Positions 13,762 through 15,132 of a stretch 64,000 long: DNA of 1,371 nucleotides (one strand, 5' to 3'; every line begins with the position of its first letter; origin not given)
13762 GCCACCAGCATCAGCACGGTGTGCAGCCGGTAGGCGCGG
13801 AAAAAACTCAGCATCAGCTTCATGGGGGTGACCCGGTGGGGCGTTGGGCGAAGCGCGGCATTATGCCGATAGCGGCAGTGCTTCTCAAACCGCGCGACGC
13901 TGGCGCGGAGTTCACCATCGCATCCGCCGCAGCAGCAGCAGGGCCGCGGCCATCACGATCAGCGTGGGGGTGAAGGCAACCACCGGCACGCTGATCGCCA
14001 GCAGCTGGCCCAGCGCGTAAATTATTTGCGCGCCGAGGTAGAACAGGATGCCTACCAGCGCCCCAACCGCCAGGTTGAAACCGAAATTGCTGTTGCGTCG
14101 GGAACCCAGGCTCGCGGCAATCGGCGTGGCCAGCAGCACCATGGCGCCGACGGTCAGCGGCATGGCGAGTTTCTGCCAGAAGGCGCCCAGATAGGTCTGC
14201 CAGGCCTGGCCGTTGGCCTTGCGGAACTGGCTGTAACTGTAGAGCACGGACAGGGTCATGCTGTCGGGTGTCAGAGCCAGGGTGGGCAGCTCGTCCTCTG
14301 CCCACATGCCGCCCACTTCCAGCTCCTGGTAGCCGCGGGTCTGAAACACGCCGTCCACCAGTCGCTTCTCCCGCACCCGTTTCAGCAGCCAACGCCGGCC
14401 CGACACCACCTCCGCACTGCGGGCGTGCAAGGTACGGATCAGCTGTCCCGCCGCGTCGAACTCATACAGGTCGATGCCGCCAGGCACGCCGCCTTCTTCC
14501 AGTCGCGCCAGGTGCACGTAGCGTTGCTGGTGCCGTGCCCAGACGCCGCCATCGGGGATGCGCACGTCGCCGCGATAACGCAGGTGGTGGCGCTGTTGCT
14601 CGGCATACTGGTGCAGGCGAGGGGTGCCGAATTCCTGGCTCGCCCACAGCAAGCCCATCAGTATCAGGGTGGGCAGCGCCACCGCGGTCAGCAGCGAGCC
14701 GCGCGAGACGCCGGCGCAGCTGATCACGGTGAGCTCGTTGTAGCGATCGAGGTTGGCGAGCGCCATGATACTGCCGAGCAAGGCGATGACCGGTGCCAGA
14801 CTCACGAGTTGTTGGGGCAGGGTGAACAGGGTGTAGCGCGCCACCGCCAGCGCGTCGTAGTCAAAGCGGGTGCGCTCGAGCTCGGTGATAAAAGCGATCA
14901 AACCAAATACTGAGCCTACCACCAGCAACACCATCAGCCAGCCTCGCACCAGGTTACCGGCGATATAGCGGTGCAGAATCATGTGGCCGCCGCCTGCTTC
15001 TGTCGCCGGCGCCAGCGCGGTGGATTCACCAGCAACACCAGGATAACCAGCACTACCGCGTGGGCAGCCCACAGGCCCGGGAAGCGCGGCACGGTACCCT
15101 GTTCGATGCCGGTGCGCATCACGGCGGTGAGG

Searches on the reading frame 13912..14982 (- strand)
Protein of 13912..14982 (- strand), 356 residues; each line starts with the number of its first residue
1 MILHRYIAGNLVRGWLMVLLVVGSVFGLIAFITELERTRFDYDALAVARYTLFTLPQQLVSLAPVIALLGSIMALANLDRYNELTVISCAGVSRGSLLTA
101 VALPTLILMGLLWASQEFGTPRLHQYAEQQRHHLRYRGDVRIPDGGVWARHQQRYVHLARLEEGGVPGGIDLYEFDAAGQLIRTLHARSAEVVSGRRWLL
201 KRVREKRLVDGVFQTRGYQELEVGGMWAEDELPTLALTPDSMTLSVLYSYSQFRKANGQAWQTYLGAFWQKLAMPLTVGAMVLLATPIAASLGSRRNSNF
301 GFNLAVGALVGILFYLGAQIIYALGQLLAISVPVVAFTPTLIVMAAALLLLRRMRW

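Call 18: search_protein_families(library=pfam, proteins=[window:13912-14982:-], max_evalue=0.001)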
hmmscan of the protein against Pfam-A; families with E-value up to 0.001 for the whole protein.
window:13912-14982:- (356 aa): 1 family
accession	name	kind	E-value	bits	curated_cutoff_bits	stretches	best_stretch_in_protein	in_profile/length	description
PF03739.19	LptF_LptG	-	2.3e-56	191.8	27.9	1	5-353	1-353/353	Lipopolysaccharide export system permease LptF/LptG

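Call 20: search_protein_families(library=ncbifam, proteins=[window:13912-14982:-], max_evalue=0.001)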
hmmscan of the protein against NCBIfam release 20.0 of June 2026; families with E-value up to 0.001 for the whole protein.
window:13912-14982:- (356 aa): 2 families
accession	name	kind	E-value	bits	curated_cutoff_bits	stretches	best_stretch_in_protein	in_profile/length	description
TIGR04408.1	LptG_lptG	equivalog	6.9e-79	265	240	1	2-353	1-350/351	LPS export ABC transporter permease LptG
TIGR04407.1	LptF_YjgP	equivalog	5e-17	61.6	230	1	2-352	1-346/347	LPS export ABC transporter permease LptF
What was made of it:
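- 13912..14982 (-): LptG-family permease. TIGR04408, 265 bits against a cutoff of 240 (call 20).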
